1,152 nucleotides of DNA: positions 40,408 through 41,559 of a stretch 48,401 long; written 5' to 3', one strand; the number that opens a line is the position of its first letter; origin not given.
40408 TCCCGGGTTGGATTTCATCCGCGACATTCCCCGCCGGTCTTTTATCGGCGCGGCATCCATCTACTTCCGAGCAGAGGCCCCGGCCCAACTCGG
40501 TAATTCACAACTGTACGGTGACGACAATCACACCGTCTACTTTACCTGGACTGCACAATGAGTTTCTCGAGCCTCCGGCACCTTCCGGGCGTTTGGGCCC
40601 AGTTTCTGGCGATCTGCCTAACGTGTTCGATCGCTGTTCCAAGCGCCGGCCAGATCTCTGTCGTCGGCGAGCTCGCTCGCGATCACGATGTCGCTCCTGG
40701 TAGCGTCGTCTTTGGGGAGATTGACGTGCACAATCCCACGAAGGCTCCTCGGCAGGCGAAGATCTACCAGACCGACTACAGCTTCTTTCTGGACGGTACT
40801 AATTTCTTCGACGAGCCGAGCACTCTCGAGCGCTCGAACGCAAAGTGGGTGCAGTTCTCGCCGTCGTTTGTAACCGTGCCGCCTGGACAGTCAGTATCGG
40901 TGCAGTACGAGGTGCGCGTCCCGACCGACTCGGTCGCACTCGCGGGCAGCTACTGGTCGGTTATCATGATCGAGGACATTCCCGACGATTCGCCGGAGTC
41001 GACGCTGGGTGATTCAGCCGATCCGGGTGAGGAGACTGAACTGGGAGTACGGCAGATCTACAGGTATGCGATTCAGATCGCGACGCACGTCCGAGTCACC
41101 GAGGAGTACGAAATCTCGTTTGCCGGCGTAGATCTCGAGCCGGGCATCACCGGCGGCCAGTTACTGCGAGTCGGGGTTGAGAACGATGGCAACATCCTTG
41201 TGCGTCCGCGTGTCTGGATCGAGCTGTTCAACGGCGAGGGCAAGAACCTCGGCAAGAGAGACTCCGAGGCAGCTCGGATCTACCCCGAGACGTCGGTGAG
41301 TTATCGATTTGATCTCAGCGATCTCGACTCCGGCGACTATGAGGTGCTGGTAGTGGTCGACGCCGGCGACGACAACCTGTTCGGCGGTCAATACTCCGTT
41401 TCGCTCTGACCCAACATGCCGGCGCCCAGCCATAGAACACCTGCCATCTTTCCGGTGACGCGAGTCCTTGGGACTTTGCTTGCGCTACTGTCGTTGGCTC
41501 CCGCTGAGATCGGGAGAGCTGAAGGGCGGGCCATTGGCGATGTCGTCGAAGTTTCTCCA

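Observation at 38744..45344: Candidate archaic (sigma/SCPU-DUF4402-type) chaperone-usher-like surface fibre locus with an atypical giant LysM-bearing outer-membrane component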

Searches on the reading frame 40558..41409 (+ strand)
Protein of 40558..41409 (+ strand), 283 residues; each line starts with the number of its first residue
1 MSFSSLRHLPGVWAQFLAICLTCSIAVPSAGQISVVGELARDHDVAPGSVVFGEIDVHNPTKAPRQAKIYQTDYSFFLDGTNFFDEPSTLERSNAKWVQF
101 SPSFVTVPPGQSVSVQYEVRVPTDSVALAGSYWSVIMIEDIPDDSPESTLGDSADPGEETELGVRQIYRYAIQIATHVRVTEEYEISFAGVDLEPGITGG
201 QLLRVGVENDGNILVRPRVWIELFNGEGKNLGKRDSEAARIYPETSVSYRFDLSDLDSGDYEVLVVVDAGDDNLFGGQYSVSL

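Call 3: search_protein_families(library=pfam, proteins=[window:40558-41409:+], max_evalue=1)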
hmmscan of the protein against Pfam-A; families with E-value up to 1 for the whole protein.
window:40558-41409:+ (283 aa): 4 families
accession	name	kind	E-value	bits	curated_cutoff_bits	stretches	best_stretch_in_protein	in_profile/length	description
PF06280.18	fn3_5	-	0.018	16.2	27.6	1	80-127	42-86/112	Fn3-like domain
PF10633.15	NPCBM_assoc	-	0.022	15.4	24.4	1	103-127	42-66/78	NPCBM-associated, NEW3 domain of alpha-galactosidase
PF16158.11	N_BRCA1_IG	-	0.093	13.7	28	0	78-135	37-90/108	Ig-like domain from next to BRCA1 gene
PF12158.14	DUF3592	-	0.11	13.6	25.3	1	48-129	3-81/84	Domain of unknown function (DUF3592)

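Call 4: search_protein_families(library=ncbifam, proteins=[window:40558-41409:+], max_evalue=1)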
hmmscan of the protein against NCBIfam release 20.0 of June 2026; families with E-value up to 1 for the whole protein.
window:40558-41409:+ (283 aa): 1 family
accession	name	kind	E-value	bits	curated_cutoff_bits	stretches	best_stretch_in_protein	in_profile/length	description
NF041740.1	choice_anch_T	equivalog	0.083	12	70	1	89-125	70-106/259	choice-of-anchor T family protein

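Call 9: search_solved_structures(query=window:40558-41409:+, max_evalue=10)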
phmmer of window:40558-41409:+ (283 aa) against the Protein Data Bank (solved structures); distinct sequences matched with E-value up to 10: 1.
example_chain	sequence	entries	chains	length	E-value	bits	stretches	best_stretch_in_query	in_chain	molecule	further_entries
2r5o_A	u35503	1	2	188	0.83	12.1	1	183-271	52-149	Putative ATP binding component of ABC-transporter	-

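Call 12: find_homologous_proteins(query=window:40558-41409:+, max_evalue=0.001)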
Query window:40558-41409:+ (283 aa): 37 proteins with E <= 0.001 among 1997 candidates.
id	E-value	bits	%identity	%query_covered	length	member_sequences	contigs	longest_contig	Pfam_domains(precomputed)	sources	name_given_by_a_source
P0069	4.2e-186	635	100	100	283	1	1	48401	-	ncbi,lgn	-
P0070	1.4e-129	449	73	96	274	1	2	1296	-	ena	-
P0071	6.1e-121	421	67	100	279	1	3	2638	-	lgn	-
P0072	3.0e-120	419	73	89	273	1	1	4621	-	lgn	-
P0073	7.9e-118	411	70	91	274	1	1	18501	-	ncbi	-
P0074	1.9e-117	410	70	91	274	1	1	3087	-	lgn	-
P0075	1.1e-91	325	58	91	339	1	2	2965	-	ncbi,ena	-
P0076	6.2e-89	316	53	93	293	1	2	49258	-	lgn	-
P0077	1.1e-84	302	51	95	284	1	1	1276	-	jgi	jgi:hypothetical protein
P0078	3.8e-84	300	52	94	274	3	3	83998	-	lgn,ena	-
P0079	2.7e-83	298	53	92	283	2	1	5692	-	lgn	-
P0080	1.1e-74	269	44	99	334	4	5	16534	-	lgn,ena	-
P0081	1.3e-74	269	43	99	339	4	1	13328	-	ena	-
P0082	1.2e-68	249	46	92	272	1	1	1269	-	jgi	jgi:hypothetical protein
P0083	1.6e-68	249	46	94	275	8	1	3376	-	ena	-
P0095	5.7e-52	195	39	94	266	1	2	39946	-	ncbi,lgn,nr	ncbi:hypothetical protein KKH27_01930 [bacterium]|nr:hypothetical protein [bacterium] MBU1985338.1 h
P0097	8.1e-50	188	37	95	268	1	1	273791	-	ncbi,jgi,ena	jgi:P pilus assembly chaperone PapD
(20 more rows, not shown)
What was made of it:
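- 40558..41409 (+): C, a periplasmic protein of two Ig-like domains (PapD / WxLIP fold) with a long flexible loop (aa 142-168) before the last strand of domain 1. It is the candidate donor-strand chaperone. Its start overlaps the S2 stop. 37 homologues (call 12).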

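Call 14: search_solved_structures(query=A2, max_evalue=10, show_alignments=2)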
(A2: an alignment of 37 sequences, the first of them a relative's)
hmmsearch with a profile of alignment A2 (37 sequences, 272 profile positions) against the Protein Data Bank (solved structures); distinct sequences matched with E-value up to 10: 5.
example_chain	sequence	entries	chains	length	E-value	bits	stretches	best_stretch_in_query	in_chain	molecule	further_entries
3kh5_A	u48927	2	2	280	0.28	13.3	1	228-269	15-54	protein MJ1225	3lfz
6bo6_A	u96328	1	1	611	0.35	13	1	181-227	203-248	Glycoside Hydrolase Family 2 candidate b-glucuronidase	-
6d4o_A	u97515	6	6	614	0.35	13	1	181-227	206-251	Beta-glucuronidase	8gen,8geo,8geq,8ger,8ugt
6bjq_A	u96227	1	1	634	0.36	12.9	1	181-227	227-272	Glycoside Hydrolase Family 2 candidate b-glucuronidase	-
6bjw_A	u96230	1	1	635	0.36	12.9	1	181-227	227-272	Glycoside Hydrolase Family 2 candidate b-glucuronidase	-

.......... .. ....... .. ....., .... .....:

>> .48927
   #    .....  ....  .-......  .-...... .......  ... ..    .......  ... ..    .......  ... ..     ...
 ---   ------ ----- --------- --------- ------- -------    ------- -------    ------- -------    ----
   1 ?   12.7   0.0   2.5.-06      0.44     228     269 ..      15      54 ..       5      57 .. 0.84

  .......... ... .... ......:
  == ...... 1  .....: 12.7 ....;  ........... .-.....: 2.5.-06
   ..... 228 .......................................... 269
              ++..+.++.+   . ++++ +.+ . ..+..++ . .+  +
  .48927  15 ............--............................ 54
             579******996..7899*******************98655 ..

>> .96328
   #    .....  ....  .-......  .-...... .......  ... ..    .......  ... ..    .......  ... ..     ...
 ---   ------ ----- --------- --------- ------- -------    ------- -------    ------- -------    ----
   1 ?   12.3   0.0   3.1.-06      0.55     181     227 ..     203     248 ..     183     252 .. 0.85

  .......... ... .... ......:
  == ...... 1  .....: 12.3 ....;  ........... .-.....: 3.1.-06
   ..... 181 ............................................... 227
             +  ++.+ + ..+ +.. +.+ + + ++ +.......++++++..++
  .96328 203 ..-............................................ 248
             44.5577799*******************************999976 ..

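Call 17: find_encoding_contigs(protein=P0097, flank=8000, max_places=2)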
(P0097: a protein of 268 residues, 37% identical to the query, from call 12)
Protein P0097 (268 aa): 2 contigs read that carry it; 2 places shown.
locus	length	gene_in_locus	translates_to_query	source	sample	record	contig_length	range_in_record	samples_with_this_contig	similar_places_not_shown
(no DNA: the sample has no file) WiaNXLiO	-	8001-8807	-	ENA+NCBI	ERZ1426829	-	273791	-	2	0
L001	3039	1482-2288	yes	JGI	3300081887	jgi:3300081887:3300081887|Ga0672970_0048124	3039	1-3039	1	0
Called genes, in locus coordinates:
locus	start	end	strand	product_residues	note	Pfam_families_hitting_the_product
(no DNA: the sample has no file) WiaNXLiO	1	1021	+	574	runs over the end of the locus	PF02776:TPP_enzyme_N, PF00205:TPP_enzyme_M, PF02775:TPP_enzyme_C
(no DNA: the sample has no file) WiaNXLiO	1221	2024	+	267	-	PF00106:adh_short, PF08659:KR, PF13561:adh_short_C2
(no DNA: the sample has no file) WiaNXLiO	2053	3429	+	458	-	PF00171:Aldedh, PF05893:LuxC (weak)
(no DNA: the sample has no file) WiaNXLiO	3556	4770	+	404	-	PF00248:Aldo_ket_red, PF13187:Fer4_9 (faint)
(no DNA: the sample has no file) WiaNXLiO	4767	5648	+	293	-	PF20244:DUF6599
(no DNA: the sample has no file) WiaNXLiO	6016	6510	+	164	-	-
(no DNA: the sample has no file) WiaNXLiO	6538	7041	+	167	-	-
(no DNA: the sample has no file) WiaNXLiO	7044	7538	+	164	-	-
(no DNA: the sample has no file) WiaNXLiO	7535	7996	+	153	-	-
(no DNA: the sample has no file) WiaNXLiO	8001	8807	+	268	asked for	-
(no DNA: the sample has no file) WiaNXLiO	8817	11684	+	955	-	PF17802:SpaA (faint), PF09430:EMC7_beta-sandw (faint), PF15976:CooC_C (faint), PF13620:CarboxypepD_reg (faint), PF13715:CarbopepD_reg_2 (faint), PF17210:SdrD_B (faint), PF22904:NOMO1-like_2nd (weak)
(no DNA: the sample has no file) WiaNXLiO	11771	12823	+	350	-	PF00512:HisKA, PF02518:HATPase_c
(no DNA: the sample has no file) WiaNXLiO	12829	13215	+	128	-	PF00072:Response_reg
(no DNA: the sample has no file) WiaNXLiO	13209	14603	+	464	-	PF00072:Response_reg, PF00158:Sigma54_activat, PF14532:Sigma54_activ_2, PF07728:AAA_5 (weak), PF25601:AAA_lid_14, PF02954:HTH_8 (weak)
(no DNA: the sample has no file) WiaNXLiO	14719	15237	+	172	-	PF08212:Lipocalin_2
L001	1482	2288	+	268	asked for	-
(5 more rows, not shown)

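Call 18: find_encoding_contigs(protein=P0095, flank=8000, max_places=2)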
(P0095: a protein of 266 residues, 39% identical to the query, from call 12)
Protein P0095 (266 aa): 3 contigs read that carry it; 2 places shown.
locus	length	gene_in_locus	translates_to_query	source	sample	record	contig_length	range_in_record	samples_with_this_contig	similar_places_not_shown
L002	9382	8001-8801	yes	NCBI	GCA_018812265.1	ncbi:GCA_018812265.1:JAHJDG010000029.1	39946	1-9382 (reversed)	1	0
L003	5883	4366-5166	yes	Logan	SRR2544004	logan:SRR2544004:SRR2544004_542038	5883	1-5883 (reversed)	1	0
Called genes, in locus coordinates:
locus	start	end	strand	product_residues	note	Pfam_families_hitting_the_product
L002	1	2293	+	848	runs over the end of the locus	-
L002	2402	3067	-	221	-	-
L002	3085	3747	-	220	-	PF03734:YkuD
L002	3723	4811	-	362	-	PF03734:YkuD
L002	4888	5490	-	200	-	PF14346:DUF4398 (weak)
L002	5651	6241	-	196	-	PF00440:TetR_N, PF13977:TetR_C_6 (weak), PF17932:TetR_C_24 (faint), PF13305:TetR_C_33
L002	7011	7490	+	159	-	-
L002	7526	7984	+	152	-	-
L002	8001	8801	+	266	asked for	-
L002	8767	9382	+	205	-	?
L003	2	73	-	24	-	?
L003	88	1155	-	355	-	PF03734:YkuD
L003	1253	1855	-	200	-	PF14346:DUF4398 (weak)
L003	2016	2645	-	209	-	PF13977:TetR_C_6 (faint), PF00440:TetR_N, PF17932:TetR_C_24 (faint), PF13305:TetR_C_33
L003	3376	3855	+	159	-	-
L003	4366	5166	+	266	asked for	-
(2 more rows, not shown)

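Call 31: find_related_loci(query=A2, collection=genome_contigs, flank=8000)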
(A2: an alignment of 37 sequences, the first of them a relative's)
Query A2 (283 aa) in genome_contigs; peptide patterns used: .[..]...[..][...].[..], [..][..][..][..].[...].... (x = any residue, [..] = any of these).
584 stretches matched a pattern; 555 encode a relative of the query (tblastn E <= 1e-3); the best 80 are kept; 79 distinct loci.
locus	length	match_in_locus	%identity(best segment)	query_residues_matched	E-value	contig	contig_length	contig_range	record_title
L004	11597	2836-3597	70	26-283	4e-122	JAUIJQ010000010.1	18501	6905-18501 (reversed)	MAG: Rhodothermia bacterium isolate Co_bin.317 NODE_16857_length_18501_cov_0.855176, whole genome shotgun sequence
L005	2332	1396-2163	58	26-283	5e-101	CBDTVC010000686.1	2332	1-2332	MAG TPA_asm: uncultured bacterium isolate SRR7614709_binner13_Refined_12 genome assembly, contig: ERZ23877644.33353, who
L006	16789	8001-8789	52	17-283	5e-88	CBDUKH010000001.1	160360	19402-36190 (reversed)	MAG TPA_asm: uncultured Rhodothermales bacterium isolate SRR22808126_binner12_Refined_119 genome assembly, contig: ERZ25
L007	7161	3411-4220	49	14-283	9e-84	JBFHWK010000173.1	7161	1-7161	MAG: Rhodothermales bacterium isolate Mix_sand09.2021.07.Z.24 k141_2817232_length_7161_cov_36.6088, whole genome shotgun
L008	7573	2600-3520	44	4-283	5e-81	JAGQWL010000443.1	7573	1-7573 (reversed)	MAG: Bacteroidetes bacterium isolate HKST-UBA127 k127_3721734, whole genome shotgun sequence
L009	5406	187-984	48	16-283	4e-78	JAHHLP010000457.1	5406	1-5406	MAG: Rhodothermia bacterium isolate HDS-18 SC9685-86-88_k127_478724, whole genome shotgun sequence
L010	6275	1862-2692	45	4-283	1e-73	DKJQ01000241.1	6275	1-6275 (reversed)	MAG TPA_asm: Ignavibacteria bacterium UBA6688 UBA6688_contig_19, whole genome shotgun sequence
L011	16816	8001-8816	44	8-283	3e-73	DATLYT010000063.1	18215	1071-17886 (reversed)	MAG TPA_asm: Bacteroidota bacterium isolate SMAG_U13279 k141_281557, whole genome shotgun sequence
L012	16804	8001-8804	45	11-283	7e-72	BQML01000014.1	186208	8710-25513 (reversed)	MAG: Bacteroidia bacterium HBSIN02 DNA, sequence014, whole genome shotgun sequence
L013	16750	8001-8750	48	32-283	1e-71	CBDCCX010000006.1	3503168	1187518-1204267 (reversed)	MAG: Rhodothermales bacterium isolate d80d03cd-5fe3-4c76-8cf4-28a07225dc37 genome assembly, contig: chromosome_2, whole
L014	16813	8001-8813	45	12-283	3e-71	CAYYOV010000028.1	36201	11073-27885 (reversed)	MAG TPA_asm: uncultured Ignavibacteriaceae bacterium isolate SRP287453_co1_258 genome assembly, contig: NODE_1837_length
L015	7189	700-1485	43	18-283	5e-70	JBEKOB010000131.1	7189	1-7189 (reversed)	MAG: Bacteroidota bacterium isolate SPRUCE 430 SPRUCE_430_131, whole genome shotgun sequence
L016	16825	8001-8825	44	8-283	6e-70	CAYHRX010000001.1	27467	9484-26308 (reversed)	MAG TPA_asm: uncultured Chitinophagales bacterium isolate ERP119705_co14_37 genome assembly, contig: NODE_1401_length_27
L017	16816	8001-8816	44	6-283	4e-70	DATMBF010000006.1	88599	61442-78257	MAG TPA_asm: Bacteroidota bacterium isolate SMAG_U13346 k141_480215, whole genome shotgun sequence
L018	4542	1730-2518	43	17-283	8e-70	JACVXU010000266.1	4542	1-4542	MAG: Bacteroidetes bacterium isolate B4_bin.17 scaffold_7194, whole genome shotgun sequence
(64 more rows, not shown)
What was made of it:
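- Checked: The nearest relatives of the locus are Rhodothermia MAGs (call 31).
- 555 genome stretches encode a C relative (call 31).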

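Call 32: predict_structure(alignment_id=A2)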
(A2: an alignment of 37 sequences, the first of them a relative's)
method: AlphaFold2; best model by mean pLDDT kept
length: 283 residues; sequences in the alignment: 37
mean_pLDDT: 91.4   pTM: 0.81
mean pLDDT of the five models: 91.4, 90.9, 89.9, 89.9, 89.0
residues with pLDDT >= 90: 220; 70-90: 40; 50-70: 19; < 50: 4
segments of 3 or more residues with pLDDT < 50: 1-4
pLDDT, mean of each block of 10 residues (from residue 1): 53 88 78 92 97 97 95 97 96 97 97 98 87 98 87 67 80 97 94 93 97 97 97 97 97 96 96 91 95
secondary structure, 60 per line:
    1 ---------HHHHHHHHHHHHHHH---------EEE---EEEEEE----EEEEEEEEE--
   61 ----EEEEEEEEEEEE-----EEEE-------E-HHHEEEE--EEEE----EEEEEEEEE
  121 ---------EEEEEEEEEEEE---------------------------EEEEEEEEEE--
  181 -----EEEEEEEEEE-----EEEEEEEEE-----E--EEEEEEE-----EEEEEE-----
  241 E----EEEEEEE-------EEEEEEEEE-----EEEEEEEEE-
elements in order: H10-24 E34-36 E40-45 E50-58 E65-76 E82-85 E98-101 E104-107 E112-120 E130-141 E169-178 E186-195 E201-209 E218-224 E230-235 E246-252 E260-268 E274-282
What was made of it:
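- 40558..41409 (+): AF2 pLDDT 91.4 (call 32).
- C fold. pLDDT is 91.4, with two beta-sandwich domains and a 27-residue low-confidence loop before the last strand of domain 1 (call 32).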

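Call 76: search_protein_families(library=pfam, alignment_id=A2, max_evalue=10)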
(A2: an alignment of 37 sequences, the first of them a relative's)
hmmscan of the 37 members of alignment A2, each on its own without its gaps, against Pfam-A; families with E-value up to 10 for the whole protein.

A. member 1, P0069 (283 aa): 4 families
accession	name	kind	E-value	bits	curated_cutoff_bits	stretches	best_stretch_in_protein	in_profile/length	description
PF06280.18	fn3_5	-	0.018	16.2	27.6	1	80-127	42-86/112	Fn3-like domain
PF10633.15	NPCBM_assoc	-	0.022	15.4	24.4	1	103-127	42-66/78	NPCBM-associated, NEW3 domain of alpha-galactosidase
PF16158.11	N_BRCA1_IG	-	0.093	13.7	28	1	78-135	37-90/108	Ig-like domain from next to BRCA1 gene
PF12158.14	DUF3592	-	0.11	13.6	25.3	1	48-129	3-81/84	Domain of unknown function (DUF3592)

B. families by the number of members that match (of 37 scanned): 30 families (the first 25 are shown)
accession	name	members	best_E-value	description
PF06280.18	fn3_5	27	0.00037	Fn3-like domain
PF06030.18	WxLIP_PGBD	11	5.7e-05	WxL Interacting Protein, peptidoglycan binding domain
PF10633.15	NPCBM_assoc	9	0.006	NPCBM-associated, NEW3 domain of alpha-galactosidase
PF07705.17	CARDB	6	0.00017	CARDB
PF16158.11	N_BRCA1_IG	6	0.0095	Ig-like domain from next to BRCA1 gene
PF25549.1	DUF7927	3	0.0008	Domain of unknown function (DUF7927)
PF16967.11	TcfC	3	0.027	E-set like domain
PF01828.24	Peptidase_A4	3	0.028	Peptidase A4 family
PF11614.14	FixG_C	3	0.12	IG-like fold at C-terminal of FixG, putative oxidoreductase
PF21310.3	OCRL-like_ASH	3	0.13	Inositol polyphosphate 5-phosphatase OCRL-like, ASH domain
PF11797.14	WxLIP_HBD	2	2.9e-05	WxL Interacting Protein, host binding domain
PF12158.14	DUF3592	2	0.045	Domain of unknown function (DUF3592)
PF06330.16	TRI5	2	0.053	Trichodiene synthase (TRI5)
PF18984.5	DUF5717_N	2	0.14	Family of unknown function (DUF5717)N-terminal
PF09912.14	DUF2141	2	0.16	Uncharacterized protein conserved in bacteria (DUF2141)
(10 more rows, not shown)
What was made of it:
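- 40558..41409 (+): Pfam WxLIP_PGBD in 11 of 37 members, PapD_N in 1 of 37 (call 76).
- On Chaperone-usher pathway (any clade): 1 of 37 members hits PapD_N, at E 0.007 (call 76).
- On WxL / WxLIP cluster: PF06030 is found in 11 of 37 members (best E 5.7e-5) and PF11797 in 2 of 37 (call 76).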
